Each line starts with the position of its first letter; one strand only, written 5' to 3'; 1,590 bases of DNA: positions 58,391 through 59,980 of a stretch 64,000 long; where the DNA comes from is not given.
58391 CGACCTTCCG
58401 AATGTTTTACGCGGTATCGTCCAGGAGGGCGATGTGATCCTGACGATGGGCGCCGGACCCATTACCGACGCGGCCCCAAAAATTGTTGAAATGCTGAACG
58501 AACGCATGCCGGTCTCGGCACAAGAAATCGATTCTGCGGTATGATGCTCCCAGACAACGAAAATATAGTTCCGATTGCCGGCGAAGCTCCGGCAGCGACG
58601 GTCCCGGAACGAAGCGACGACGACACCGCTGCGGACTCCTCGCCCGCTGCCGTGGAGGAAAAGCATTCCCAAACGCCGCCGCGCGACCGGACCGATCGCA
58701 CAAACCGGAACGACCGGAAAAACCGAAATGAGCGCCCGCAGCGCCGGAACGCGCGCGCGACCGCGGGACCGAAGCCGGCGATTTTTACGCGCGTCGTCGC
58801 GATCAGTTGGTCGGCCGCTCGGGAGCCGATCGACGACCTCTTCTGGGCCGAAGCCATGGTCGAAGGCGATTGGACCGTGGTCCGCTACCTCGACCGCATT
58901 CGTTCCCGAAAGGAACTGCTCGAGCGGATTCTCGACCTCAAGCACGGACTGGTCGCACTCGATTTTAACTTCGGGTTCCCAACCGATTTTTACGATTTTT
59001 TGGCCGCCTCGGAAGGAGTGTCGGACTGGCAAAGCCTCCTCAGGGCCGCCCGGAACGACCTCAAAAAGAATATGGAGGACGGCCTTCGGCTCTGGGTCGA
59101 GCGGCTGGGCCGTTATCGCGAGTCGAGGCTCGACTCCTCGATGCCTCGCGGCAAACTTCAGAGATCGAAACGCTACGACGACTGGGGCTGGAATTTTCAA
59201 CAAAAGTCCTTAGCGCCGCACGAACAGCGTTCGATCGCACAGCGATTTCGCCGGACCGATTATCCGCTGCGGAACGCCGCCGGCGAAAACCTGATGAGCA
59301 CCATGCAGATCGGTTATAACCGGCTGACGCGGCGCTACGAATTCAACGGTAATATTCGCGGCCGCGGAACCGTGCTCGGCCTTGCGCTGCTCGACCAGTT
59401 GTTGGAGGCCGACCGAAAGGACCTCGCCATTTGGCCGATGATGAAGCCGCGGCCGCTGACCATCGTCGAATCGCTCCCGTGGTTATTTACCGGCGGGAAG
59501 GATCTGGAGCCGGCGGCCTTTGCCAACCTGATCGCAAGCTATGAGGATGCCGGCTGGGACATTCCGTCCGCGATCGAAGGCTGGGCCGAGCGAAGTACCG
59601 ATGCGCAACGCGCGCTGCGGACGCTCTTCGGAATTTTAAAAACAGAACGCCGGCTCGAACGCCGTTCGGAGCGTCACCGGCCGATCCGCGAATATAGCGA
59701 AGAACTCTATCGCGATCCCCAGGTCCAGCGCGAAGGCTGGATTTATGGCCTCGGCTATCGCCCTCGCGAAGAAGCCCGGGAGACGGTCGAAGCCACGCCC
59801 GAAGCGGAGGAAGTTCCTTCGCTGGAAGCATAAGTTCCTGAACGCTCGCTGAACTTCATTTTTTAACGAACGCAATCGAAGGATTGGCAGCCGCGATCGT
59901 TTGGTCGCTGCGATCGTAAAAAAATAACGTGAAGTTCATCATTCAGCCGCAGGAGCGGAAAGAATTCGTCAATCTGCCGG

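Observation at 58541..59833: Unknown 430-aa protein occupies the murB/ddl slot of the dcw cluster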

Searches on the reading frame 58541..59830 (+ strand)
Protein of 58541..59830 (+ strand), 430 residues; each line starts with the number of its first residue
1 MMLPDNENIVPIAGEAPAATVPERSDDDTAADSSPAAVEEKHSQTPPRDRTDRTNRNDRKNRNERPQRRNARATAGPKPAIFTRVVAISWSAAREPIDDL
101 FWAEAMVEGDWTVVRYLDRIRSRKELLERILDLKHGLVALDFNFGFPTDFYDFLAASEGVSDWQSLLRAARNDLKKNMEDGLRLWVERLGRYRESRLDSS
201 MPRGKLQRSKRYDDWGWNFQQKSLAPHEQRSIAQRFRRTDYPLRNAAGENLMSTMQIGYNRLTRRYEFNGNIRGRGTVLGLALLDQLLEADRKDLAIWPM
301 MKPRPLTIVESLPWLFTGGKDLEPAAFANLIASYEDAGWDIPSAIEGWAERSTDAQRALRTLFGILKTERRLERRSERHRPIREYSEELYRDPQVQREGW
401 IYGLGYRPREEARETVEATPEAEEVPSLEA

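Call 3: search_protein_families(library=pfam, proteins=[window:58541-59830:+], max_evalue=10)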
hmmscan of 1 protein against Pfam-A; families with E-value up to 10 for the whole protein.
window:58541-59830:+ (430 aa): 0 families

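Call 4: search_protein_families(library=ncbifam, proteins=[window:58541-59830:+], max_evalue=10)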
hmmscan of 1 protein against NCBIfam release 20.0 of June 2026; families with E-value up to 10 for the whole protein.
window:58541-59830:+ (430 aa): 1 family
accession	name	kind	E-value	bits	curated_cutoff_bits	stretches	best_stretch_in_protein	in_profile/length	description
NF005386.0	PRK06931.1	equivalog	0.3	9.7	753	1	257-292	358-393/461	diaminobutyrate--2-oxoglutarate transaminase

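Call 5: search_solved_structures(query=window:58541-59830:+, max_evalue=10)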
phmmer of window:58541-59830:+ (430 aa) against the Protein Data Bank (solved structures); distinct sequences matched with E-value up to 10: 1.
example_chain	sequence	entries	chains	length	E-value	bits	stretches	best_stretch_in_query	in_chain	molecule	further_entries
3iym_A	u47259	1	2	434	1.6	10.9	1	45-97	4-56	Capsid protein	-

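Call 7: find_homologous_proteins(query=window:58541-59830:+, max_evalue=0.001)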
Query window:58541-59830:+ (430 aa): 46 proteins with E <= 0.001 among 8000 candidates.
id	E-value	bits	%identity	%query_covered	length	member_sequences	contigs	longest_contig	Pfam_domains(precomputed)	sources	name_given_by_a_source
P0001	4.3e-161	555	59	97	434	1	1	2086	-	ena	-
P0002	3.6e-151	522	99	55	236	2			-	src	-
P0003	2.3e-142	493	56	90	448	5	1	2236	-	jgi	jgi:hypothetical protein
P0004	3.2e-141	489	56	90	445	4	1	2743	-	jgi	jgi:hypothetical protein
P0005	2.0e-139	483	54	95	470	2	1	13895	-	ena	-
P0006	2.6e-137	477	60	81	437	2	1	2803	-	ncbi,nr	ncbi:MAG TPA: hypothetical protein VFD13_09360 [Candidatus Kapabacteria bacterium]|nr:hypothetical p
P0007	4.1e-137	476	61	79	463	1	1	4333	-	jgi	jgi:hypothetical protein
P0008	4.9e-137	476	56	89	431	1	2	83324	-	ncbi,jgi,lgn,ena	-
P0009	9.8e-135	468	60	78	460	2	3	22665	-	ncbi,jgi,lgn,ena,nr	ncbi:MAG TPA: hypothetical protein VFH95_15680 [Candidatus Kapabacteria bacterium]|nr:hypothetical p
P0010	5.5e-131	456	50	100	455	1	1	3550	-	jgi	jgi:hypothetical protein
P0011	6.8e-131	455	52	93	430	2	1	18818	-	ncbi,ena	-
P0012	9.3e-129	448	53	87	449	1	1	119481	-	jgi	jgi:hypothetical protein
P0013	1.7e-128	448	52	97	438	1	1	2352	-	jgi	jgi:hypothetical protein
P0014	7.2e-128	445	53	88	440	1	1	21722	-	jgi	jgi:hypothetical protein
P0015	2.4e-127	444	52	90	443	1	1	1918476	-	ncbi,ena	-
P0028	1.5e-117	411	55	80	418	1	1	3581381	-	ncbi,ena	-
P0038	9.8e-104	366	47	87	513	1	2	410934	-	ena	-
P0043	3.9e-83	298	43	80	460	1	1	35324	-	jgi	jgi:hypothetical protein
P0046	7.1e-60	221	47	50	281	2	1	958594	-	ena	-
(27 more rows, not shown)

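Call 13: find_encoding_contigs(protein=P0028, flank=8000, max_places=2)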
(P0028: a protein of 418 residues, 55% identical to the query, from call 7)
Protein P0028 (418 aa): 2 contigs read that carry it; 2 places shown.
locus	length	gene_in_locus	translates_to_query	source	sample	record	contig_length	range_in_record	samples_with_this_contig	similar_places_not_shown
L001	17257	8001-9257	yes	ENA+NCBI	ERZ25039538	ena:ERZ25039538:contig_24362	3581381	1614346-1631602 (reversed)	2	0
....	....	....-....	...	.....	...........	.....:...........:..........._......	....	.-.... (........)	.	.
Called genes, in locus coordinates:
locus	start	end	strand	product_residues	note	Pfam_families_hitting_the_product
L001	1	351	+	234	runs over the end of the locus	PF08245:Mur_ligase_M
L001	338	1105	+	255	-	PF02875:Mur_ligase_C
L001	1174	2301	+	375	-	PF10555:MraY_sig1 (weak), PF00953:Glycos_transf_4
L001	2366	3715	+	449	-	PF21377:MurD_N (weak), PF21799:MurD-like_N, PF08245:Mur_ligase_M, PF02875:Mur_ligase_C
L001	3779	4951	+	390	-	PF01098:FTSW_RODA_SPOVE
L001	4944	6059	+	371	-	PF03033:Glyco_transf_28, PF04101:Glyco_tran_28_C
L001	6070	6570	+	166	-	-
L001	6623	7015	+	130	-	PF01225:Mur_ligase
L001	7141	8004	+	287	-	PF08245:Mur_ligase_M, PF02875:Mur_ligase_C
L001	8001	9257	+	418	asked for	-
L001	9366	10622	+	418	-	PF08478:POTRA_1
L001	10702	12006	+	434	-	PF06277:EutA (faint), PF11104:PilM_2 (faint), PF14450:FtsA (weak), PF02491:SHS2_FTSA, PF06723:MreB_Mbl, PF14450:FtsA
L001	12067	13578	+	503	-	PF00091:Tubulin, PF12327:FtsZ_C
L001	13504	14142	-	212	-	-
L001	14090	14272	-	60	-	-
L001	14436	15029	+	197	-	PF01029:NusB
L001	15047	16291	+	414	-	PF07690:MFS_1, PF13347:MFS_2 (faint), PF11700:ATG22, PF07690:MFS_1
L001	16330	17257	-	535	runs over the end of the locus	-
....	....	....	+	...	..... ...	-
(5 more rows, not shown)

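Call 14: find_encoding_contigs(protein=P0015, flank=8000, max_places=2)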
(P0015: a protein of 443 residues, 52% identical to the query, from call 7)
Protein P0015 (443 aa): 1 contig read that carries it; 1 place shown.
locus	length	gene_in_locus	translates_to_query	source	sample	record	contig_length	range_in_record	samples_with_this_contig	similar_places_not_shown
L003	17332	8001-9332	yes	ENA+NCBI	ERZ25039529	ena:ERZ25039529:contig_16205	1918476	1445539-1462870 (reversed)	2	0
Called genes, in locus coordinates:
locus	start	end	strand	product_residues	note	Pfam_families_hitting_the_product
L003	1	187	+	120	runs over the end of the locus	PF05635:23S_rRNA_IVP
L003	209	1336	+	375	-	PF10555:MraY_sig1 (weak), PF00953:Glycos_transf_4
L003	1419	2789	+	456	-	PF21377:MurD_N, PF21799:MurD-like_N, PF08245:Mur_ligase_M, PF02875:Mur_ligase_C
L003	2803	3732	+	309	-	PF07007:LprI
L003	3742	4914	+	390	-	PF01098:FTSW_RODA_SPOVE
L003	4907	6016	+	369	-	PF03033:Glyco_transf_28, PF04101:Glyco_tran_28_C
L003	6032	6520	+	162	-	-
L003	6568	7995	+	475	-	PF01225:Mur_ligase, PF08245:Mur_ligase_M, PF02875:Mur_ligase_C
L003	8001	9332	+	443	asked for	-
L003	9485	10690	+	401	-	PF08478:POTRA_1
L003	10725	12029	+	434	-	PF06277:EutA (faint), PF11104:PilM_2 (faint), PF14450:FtsA (weak), PF02491:SHS2_FTSA, PF06723:MreB_Mbl, PF14450:FtsA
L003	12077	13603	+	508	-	PF00091:Tubulin, PF12327:FtsZ_C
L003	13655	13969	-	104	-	PF01934:HepT-like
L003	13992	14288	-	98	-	PF01909:NTP_transf_2, PF18765:Polbeta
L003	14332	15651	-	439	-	PF02844:GARS_N, PF01071:GARS_A, PF02843:GARS_C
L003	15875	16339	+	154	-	-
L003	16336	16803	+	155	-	PF08534:Redoxin, PF00578:AhpC-TSA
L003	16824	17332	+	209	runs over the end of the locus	PF13302:Acetyltransf_3, PF00583:Acetyltransf_1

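Call 15: find_encoding_contigs(protein=P0043, flank=8000, max_places=2)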
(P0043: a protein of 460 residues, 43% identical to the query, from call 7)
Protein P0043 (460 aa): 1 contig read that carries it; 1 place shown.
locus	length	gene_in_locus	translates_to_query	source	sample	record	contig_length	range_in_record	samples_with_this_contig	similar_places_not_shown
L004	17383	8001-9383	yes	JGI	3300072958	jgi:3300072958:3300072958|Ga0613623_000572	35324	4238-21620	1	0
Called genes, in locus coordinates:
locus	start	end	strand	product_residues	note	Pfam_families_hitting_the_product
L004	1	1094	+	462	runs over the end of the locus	PF01225:Mur_ligase (weak), PF08245:Mur_ligase_M, PF02875:Mur_ligase_C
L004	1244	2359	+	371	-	PF10555:MraY_sig1 (weak), PF00953:Glycos_transf_4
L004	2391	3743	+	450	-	PF21377:MurD_N (weak), PF21799:MurD-like_N, PF08245:Mur_ligase_M, PF02875:Mur_ligase_C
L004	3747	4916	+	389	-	PF01098:FTSW_RODA_SPOVE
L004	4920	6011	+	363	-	PF03033:Glyco_transf_28, PF04101:Glyco_tran_28_C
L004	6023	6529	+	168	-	-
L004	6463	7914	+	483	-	PF01225:Mur_ligase, PF08245:Mur_ligase_M, PF02875:Mur_ligase_C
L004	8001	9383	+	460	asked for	-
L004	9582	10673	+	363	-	PF08478:POTRA_1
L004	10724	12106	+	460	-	PF06277:EutA (faint), PF14450:FtsA (weak), PF02491:SHS2_FTSA, PF06723:MreB_Mbl, PF11104:PilM_2 (weak), PF14450:FtsA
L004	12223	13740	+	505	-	PF00091:Tubulin, PF12327:FtsZ_C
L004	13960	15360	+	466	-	-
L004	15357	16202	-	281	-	PF00892:EamA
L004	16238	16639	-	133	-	-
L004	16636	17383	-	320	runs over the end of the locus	PF01557:FAA_hydrolase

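Call 17: find_encoding_contigs(protein=P0038, flank=8000, max_places=1)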
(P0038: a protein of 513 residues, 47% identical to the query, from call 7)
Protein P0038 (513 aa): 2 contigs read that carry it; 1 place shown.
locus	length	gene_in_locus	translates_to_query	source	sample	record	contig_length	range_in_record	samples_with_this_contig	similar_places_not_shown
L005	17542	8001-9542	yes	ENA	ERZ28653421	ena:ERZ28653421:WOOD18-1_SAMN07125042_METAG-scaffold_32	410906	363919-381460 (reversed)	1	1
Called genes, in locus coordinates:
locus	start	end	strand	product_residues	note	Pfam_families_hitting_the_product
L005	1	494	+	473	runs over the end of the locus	PF01225:Mur_ligase (weak), PF08245:Mur_ligase_M, PF02875:Mur_ligase_C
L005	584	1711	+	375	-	PF10555:MraY_sig1 (weak), PF00953:Glycos_transf_4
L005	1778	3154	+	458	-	PF21377:MurD_N (weak), PF21799:MurD-like_N, PF08245:Mur_ligase_M, PF02875:Mur_ligase_C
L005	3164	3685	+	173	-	PF07007:LprI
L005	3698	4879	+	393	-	PF01098:FTSW_RODA_SPOVE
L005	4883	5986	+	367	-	PF03033:Glyco_transf_28, PF04101:Glyco_tran_28_C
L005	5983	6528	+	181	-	-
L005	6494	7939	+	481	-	PF01225:Mur_ligase, PF08245:Mur_ligase_M, PF02875:Mur_ligase_C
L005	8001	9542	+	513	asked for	-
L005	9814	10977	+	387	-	PF08478:POTRA_1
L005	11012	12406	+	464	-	PF06277:EutA (faint), PF11104:PilM_2 (faint), PF02491:SHS2_FTSA, PF06723:MreB_Mbl, PF14450:FtsA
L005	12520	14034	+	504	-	PF00091:Tubulin, PF12327:FtsZ_C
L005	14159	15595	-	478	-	PF00578:AhpC-TSA, PF08534:Redoxin, PF00085:Thioredoxin (faint), PF13905:Thioredoxin_8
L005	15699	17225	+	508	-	-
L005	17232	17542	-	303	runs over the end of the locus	PF00892:EamA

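Call 18: find_encoding_contigs(protein=P0046, flank=8000, max_places=1)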
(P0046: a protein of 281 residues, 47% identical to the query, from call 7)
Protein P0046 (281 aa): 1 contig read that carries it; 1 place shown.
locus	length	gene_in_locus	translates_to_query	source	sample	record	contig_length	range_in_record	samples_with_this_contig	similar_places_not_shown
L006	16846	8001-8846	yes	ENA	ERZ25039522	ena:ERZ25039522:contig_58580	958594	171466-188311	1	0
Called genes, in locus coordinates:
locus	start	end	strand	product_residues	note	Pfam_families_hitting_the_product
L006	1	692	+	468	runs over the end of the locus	PF01225:Mur_ligase (weak), PF08245:Mur_ligase_M, PF02875:Mur_ligase_C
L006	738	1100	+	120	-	PF05635:23S_rRNA_IVP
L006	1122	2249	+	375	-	PF10555:MraY_sig1 (weak), PF00953:Glycos_transf_4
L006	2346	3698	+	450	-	PF21377:MurD_N, PF21799:MurD-like_N, PF08245:Mur_ligase_M, PF02875:Mur_ligase_C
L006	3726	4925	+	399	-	PF01098:FTSW_RODA_SPOVE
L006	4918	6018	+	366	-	PF03033:Glyco_transf_28, PF04101:Glyco_tran_28_C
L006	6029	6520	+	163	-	-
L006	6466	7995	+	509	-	PF01225:Mur_ligase, PF08245:Mur_ligase_M, PF02875:Mur_ligase_C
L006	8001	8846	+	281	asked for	-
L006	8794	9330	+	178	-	-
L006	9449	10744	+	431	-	PF13650:Asp_protease_2, PF13975:gag-asp_proteas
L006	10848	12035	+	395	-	PF08478:POTRA_1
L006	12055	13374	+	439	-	PF06277:EutA (faint), PF11104:PilM_2 (faint), PF14450:FtsA (weak), PF02491:SHS2_FTSA, PF06723:MreB_Mbl, PF14450:FtsA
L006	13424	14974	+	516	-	PF00091:Tubulin, PF12327:FtsZ_C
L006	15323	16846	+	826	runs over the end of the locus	PF18962:Por_Secre_tail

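Call 19: predict_structure(alignment_id=A1)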
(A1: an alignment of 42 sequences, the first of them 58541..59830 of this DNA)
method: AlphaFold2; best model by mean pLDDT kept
length: 430 residues; sequences in the alignment: 42
mean_pLDDT: 72.6   pTM: 0.68
mean pLDDT of the five models: 72.6, 71.1, 70.7, 70.7, 69.8
residues with pLDDT >= 90: 179; 70-90: 68; 50-70: 50; < 50: 133
segments of 3 or more residues with pLDDT < 50: 1-3, 7-26, 28-56, 205-271, 423-425
pLDDT, mean of each block of 10 residues (from residue 1): 45 41 41 41 42 48 50 56 95 71 96 97 95 97 86 94 95 93 88 78 49 40 42 39 43 38 34 77 97 96 96 89 96 97 97 95 96 80 92 89 83 59 49
secondary structure, 60 per line:
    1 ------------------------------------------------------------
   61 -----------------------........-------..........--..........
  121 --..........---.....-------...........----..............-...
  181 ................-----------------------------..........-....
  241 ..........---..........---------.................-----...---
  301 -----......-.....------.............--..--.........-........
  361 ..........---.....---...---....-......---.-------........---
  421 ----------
elements in order: E84-91 E99-108 E111-120 H123-132 E136-140 H148-158 H163-176 H178-196 H226-235 H237-250 H254-263 H273-289 E295-297 E306-311 H313-317 H324-336 H343-351 H353-370 H374-378 H388-391 H393-398 H410-417

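Call 24: fold_search(model_id=the predicted structure, library=pdb)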
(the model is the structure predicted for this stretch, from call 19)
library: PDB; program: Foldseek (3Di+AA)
matches with E <= 10: 348; with E <= 0.001: 0
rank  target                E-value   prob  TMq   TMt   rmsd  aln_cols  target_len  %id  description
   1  8sjd_A                2.4e-02  0.16  0.15  0.14  21.4       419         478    8  Cryo-EM structure of the Hermes transposase bound to two right-ends of its DNA transposon. (released 2023-08-02)
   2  2bw3_A                3.8e-02  0.16  0.15  0.13  22.3       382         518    8  Three-dimensional structure of the Hermes DNA transposase (released 2005-07-28)
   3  8dgc_E                7.2e-02  0.96  0.13  0.10   3.1        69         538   16  Avs3 bound to phage PhiV-1 terminase (released 2022-08-03)
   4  5oe8_B                9.0e-02  0.54  0.11  0.11   8.7       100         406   13  Structure of large terminase from the thermophilic bacteriophage D6E (Crystal form 2) (released 2017-10-11)
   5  7w8d_B                1.3e-01  0.72  0.12  0.31   7.7        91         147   14  The structure of Deinococcus radiodurans RuvC (released 2022-08-17)
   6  5oea_A                1.3e-01  0.63  0.11  0.11   6.1        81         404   14  Structure of large terminase from the thermophilic bacteriophage D6E in complex with ATP-gamma-S (Crystal form 3) (released 2017-10-11)
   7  5oee_A                1.3e-01  0.57  0.10  0.11   6.5        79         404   13  Structure of large terminase from the thermophilic bacteriophage D6E (Crystal form 3) (released 2017-10-11)
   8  5o4p_B                1.4e-01  0.05  0.09  0.08  16.9       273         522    7  Crystal structure of AMPylated GRP78 (released 2017-11-01)
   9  7w8d_A                1.4e-01  0.69  0.12  0.30   7.4        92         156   14  The structure of Deinococcus radiodurans RuvC (released 2022-08-17)
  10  5oea_C                1.5e-01  0.60  0.11  0.11   6.2        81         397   14  Structure of large terminase from the thermophilic bacteriophage D6E in complex with ATP-gamma-S (Crystal form 3) (released 2017-10-11)
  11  5oee_B                1.5e-01  0.60  0.11  0.11   6.1        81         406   14  Structure of large terminase from the thermophilic bacteriophage D6E (Crystal form 3) (released 2017-10-11)
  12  2nrv_A                1.6e-01  0.12  0.12  0.21  21.5       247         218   10  Crystal structure of the C-terminal half of UvrC (released 2007-02-06)
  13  3n4q_B                1.8e-01  0.47  0.11  0.20   4.3        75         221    9  Human cytomegalovirus terminase nuclease domain, Mn soaked (released 2010-10-13)
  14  4nsp                  2.0e-01  0.72  0.12  0.21   3.7        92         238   15  Crystal structure of human ENDOV (released 2014-09-10)
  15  5oeb_C                2.0e-01  0.51  0.11  0.11   6.1        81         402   14  Structure of large terminase from the thermophilic bacteriophage D6E in complex with ADP (Crystal form 3) (released 2017-10-11)
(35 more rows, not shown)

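Call 27: search_protein_representatives(alignment_id=A1)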
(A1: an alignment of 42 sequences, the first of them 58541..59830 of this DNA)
Query: 42 sequences, 450 profile positions. Proteins with E-value up to 0.001 (for the whole library): 164; up to 1e-10: 28; up to 1e-30: 18. The best 150 are listed.
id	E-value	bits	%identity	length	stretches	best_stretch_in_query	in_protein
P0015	1.1e-192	657.1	-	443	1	1-421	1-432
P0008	3.5e-180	615.9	-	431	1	5-433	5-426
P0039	4.4e-167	572.7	-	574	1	31-434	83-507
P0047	4.6e-163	559.4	-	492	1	21-430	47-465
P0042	5.7e-155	532.7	-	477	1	60-444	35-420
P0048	6.5e-153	526.0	-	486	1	2-438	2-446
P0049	2.2e-150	517.6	-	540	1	14-436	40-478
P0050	6.7e-150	516.0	-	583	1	35-424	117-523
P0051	2.4e-124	431.8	-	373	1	80-416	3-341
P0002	6.5e-113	394.1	-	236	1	147-378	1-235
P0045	1.4e-95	337.0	-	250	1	189-423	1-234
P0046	3.4e-93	329.1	-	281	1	1-249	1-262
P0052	1.1e-83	297.8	-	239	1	166-418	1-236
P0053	9.7e-81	288.1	-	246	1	220-435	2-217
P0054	1.1e-70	254.9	-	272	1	14-218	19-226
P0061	3.6e-17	78.5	-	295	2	271-403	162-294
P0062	1.4e-14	70.0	-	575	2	72-173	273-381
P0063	1.1e-12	63.8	-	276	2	274-400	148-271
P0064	1.4e-12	63.4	-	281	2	278-400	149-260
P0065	1.6e-12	63.2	-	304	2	274-404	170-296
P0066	4.5e-12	61.7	-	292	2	81-152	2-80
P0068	2.3e-10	56.1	-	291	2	274-404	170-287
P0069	2.5e-10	56.0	-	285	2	274-401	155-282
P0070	4.2e-10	55.3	-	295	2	85-153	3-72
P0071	5.6e-10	54.8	-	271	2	84-166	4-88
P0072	1.3e-09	53.6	-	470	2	83-158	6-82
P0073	2.0e-09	53.0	-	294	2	81-173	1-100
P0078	7.2e-09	51.2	-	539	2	79-152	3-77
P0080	1.5e-08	50.2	-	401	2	47-151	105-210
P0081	1.6e-08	50.0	-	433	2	84-153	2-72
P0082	3.2e-08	49.0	-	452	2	81-153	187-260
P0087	3.5e-07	45.6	-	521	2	81-174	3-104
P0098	2.1e-06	43.0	-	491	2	73-152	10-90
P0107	5.0e-06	41.8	-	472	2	61-168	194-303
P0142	5.0e-05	38.5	-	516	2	84-164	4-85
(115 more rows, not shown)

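Call 28: search_protein_families(library=pfam, proteins=[P0061, P0063, P0064, P0065, P0066, P0068, P0069, P0070, P0071, P0073], max_evalue=0.01)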
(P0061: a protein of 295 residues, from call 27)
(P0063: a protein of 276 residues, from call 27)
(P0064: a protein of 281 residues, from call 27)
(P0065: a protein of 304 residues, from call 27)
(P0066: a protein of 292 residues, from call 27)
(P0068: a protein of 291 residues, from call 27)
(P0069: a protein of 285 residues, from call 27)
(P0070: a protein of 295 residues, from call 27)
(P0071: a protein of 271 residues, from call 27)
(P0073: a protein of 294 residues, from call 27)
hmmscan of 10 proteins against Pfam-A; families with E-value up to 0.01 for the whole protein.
P0061 (295 aa): 0 families

P0063 (276 aa): 0 families

P0064 (281 aa): 0 families

P0065 (304 aa): 1 family
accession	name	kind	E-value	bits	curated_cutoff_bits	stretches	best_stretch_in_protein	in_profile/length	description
PF04250.19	DUF429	-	0.0088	16.2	23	0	184-270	113-204/214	Protein of unknown function (DUF429)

P0066 (292 aa): 0 families

P0068 (291 aa): 0 families

P0069 (285 aa): 1 family
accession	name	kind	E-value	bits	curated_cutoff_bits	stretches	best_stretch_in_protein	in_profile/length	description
PF04250.19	DUF429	-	3.6e-06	27.3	23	1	51-247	26-195/214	Protein of unknown function (DUF429)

P0070 (295 aa): 0 families

P0071 (271 aa): 0 families

P0073 (294 aa): 0 families
